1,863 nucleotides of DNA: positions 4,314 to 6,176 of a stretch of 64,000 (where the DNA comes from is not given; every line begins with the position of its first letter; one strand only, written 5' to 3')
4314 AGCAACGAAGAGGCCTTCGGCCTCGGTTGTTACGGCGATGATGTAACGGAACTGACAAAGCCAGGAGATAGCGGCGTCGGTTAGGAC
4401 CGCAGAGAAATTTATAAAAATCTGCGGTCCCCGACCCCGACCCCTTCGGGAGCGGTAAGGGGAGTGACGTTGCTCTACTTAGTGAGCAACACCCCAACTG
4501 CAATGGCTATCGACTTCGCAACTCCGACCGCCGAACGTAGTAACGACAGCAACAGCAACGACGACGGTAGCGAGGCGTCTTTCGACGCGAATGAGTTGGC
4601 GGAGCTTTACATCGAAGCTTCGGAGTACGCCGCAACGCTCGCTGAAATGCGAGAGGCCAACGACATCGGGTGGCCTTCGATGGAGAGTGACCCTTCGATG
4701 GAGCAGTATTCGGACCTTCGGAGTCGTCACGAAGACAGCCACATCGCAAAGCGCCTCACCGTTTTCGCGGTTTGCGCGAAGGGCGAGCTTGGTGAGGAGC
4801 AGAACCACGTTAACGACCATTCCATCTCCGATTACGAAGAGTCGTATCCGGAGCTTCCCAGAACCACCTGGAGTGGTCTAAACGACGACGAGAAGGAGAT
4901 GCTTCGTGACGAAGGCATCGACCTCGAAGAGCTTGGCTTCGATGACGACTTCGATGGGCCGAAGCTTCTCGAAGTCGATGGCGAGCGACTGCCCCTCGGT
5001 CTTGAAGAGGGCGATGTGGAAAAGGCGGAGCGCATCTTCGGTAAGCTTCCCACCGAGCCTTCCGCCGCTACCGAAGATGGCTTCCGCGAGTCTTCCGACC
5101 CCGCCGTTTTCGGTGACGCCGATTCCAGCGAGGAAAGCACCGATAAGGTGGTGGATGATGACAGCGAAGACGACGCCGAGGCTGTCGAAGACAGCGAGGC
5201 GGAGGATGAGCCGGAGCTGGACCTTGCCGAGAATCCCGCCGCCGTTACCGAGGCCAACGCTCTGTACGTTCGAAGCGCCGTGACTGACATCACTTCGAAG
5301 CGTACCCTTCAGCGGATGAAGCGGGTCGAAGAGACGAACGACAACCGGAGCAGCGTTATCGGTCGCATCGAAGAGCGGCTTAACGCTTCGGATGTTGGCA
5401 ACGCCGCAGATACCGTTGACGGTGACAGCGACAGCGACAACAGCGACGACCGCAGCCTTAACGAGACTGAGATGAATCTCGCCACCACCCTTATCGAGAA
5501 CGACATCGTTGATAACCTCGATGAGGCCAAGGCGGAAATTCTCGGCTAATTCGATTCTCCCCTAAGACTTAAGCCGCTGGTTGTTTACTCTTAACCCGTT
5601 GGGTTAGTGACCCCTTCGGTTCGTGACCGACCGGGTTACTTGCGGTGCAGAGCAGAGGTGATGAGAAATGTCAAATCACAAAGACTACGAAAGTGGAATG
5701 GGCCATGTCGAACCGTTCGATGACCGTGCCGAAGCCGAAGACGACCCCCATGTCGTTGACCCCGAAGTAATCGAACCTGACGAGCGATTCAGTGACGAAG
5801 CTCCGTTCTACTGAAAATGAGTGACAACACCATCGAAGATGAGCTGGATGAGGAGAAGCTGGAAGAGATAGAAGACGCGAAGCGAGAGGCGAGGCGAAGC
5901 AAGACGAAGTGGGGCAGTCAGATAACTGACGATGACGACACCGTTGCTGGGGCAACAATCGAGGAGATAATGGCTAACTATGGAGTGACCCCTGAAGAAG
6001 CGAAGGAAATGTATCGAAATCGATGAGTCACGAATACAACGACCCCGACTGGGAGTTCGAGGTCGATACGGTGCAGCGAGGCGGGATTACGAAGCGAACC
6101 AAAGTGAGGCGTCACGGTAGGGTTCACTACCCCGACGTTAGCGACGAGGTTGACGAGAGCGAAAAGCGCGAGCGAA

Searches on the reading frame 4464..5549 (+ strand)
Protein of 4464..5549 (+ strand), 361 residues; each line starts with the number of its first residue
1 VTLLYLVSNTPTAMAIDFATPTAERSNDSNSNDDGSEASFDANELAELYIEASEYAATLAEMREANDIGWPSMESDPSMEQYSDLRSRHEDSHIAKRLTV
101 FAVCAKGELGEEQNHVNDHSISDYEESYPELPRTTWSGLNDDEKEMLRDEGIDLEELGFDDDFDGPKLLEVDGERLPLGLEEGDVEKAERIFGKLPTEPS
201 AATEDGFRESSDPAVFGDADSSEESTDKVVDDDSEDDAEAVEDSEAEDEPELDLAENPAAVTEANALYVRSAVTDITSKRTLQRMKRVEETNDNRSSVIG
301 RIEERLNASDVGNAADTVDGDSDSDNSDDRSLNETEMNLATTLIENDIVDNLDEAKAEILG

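Call 10: search_protein_families(library=pfam, proteins=[window:4464-5549:+])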
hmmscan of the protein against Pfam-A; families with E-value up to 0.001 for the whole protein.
window:4464-5549:+ (361 aa): 0 families

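Call 16: find_related_loci(query=window:4506-5549:+, collection=viral_contigs, flank=6000)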
Query window:4506-5549:+ (347 aa) in viral_contigs; peptide patterns used: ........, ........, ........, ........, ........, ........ (x = any residue, [..] = any of these).
36 stretches matched a pattern, but none encodes a relative of the query by tblastn (E <= 1e-3).

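Call 19: find_homologous_proteins(query=window:4506-5549:+)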
Query window:4506-5549:+ (347 aa): 7 proteins with E <= 0.001 among 4469 candidates.
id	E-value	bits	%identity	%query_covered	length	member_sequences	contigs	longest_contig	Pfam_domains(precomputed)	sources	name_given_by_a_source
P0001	8.4e-214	727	100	100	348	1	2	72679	-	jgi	jgi:hypothetical protein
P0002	3.2e-161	555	79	100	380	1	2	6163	-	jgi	-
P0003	3.3e-148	512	72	99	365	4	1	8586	-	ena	-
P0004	1.2e-144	500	72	99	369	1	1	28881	-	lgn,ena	-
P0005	4.8e-139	482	76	88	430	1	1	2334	-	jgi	jgi:hypothetical protein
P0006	3.3e-125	436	70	88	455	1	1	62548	-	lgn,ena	-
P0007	1.4e-70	257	56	66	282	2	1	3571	-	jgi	-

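Call 20: find_encoding_contigs(protein=P0001, flank=10000)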
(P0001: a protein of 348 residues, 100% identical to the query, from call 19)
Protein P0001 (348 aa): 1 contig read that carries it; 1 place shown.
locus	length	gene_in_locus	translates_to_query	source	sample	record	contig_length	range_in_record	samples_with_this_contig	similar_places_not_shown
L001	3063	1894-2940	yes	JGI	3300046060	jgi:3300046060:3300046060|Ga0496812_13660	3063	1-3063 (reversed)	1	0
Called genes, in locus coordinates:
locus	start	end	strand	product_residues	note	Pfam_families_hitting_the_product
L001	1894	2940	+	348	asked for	-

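Call 21: find_encoding_contigs(protein=P0002, flank=10000)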
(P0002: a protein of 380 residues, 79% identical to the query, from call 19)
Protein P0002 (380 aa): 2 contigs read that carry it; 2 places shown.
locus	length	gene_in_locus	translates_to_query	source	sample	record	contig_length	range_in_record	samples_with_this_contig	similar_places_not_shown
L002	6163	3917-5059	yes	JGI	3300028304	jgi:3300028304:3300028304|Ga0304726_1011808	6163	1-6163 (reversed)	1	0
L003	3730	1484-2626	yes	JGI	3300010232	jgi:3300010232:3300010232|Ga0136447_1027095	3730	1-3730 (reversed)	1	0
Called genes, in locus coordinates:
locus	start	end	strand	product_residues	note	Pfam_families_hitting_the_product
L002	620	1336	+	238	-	-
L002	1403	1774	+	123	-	-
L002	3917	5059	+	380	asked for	-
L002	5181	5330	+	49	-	-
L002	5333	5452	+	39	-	-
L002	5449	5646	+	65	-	-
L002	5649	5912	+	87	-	-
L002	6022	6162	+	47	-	?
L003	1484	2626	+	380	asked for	-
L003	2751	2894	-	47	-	-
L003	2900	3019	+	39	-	-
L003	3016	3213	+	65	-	-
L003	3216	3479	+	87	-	-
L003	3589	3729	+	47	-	?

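Call 22: find_encoding_contigs(protein=P0003, flank=10000)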
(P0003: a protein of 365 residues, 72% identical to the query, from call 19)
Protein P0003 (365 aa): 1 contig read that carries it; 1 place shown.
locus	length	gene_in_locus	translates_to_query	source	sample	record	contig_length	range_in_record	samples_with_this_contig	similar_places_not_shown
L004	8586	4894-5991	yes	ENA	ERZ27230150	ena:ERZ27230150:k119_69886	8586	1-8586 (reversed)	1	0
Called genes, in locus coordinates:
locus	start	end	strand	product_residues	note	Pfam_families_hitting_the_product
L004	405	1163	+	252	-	-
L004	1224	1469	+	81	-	-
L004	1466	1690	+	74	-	-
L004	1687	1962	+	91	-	PF14076:DUF4258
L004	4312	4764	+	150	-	-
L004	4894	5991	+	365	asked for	-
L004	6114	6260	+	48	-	-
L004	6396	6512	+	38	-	-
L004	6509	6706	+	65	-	-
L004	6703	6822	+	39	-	-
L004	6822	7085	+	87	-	-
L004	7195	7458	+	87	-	-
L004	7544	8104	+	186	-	-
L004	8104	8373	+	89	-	-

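Call 23: find_encoding_contigs(protein=P0004, flank=10000)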
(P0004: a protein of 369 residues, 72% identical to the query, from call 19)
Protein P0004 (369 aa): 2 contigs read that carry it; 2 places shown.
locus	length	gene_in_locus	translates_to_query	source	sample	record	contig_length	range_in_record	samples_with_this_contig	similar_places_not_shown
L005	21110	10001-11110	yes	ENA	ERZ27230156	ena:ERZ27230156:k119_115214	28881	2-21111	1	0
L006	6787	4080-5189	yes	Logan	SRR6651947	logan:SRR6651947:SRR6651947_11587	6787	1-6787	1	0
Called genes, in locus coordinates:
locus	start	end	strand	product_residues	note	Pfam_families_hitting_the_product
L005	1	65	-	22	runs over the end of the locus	?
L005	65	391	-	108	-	-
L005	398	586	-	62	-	-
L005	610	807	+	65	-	-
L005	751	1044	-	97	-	-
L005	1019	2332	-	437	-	-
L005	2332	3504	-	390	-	-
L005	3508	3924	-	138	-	PF23140:Gp80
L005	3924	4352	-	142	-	-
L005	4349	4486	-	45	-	-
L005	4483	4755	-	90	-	-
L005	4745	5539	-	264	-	-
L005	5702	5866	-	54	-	-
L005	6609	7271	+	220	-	-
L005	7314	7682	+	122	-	-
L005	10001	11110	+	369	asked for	-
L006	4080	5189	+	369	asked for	-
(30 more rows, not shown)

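Call 24: find_encoding_contigs(protein=P0006, flank=10000)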
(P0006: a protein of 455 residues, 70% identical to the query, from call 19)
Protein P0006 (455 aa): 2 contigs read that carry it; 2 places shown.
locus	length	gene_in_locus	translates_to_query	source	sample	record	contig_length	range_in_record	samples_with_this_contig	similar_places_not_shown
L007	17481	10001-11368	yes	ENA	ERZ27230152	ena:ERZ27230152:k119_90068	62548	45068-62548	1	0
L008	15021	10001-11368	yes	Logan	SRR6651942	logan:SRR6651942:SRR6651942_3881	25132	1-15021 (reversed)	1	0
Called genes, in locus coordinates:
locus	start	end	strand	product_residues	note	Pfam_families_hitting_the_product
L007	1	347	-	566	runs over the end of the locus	PF03237:Terminase_6N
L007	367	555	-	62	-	-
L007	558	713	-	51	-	-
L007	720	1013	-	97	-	-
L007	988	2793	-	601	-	-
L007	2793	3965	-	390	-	-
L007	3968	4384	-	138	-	PF23140:Gp80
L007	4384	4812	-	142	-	-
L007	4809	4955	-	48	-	-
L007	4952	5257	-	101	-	-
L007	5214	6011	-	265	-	-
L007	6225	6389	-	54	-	-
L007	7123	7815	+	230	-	-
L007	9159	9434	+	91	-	-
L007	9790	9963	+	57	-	-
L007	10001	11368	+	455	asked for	-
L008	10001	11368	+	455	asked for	-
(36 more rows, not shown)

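Call 32: find_encoding_contigs(protein=P0005, flank=10000)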
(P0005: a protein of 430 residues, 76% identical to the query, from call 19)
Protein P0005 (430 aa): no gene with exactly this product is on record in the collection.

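Call 33: find_encoding_contigs(protein=P0007, flank=10000)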
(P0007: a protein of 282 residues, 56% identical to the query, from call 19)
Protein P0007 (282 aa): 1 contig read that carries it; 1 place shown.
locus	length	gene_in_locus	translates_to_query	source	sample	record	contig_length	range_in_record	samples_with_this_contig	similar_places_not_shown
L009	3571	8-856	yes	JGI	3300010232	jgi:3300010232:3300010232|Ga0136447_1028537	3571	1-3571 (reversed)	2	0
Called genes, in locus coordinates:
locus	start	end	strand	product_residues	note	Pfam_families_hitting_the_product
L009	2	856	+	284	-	?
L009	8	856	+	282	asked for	-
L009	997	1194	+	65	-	-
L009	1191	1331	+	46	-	-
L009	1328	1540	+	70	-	-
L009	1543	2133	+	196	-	PF10263:SprT-like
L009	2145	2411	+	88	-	-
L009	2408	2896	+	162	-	-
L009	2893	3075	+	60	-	-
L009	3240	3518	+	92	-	-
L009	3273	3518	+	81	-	-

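Call 122: search_protein_families(library=phrogs, proteins=[window:4506-5549:+], max_evalue=0.001)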
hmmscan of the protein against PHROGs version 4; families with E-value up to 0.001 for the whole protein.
window:4506-5549:+ (347 aa): 0 families

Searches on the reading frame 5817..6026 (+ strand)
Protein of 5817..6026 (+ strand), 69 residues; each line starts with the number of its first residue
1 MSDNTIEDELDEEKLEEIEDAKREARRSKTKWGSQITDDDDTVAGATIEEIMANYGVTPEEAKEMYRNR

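Call 122: search_protein_families(library=phrogs, proteins=[window:5817-6026:+], max_evalue=0.001)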
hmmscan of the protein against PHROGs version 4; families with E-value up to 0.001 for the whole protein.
window:5817-6026:+ (69 aa): 1 family
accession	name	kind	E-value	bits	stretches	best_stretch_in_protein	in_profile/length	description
phrog_21971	-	unknown function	1.9e-05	26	1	5-40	3-38/39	-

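Call 125: search_protein_families(library=pfam, proteins=[window:5817-6026:+], max_evalue=0.01)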
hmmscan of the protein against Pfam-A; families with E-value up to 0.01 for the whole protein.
window:5817-6026:+ (69 aa): 0 families
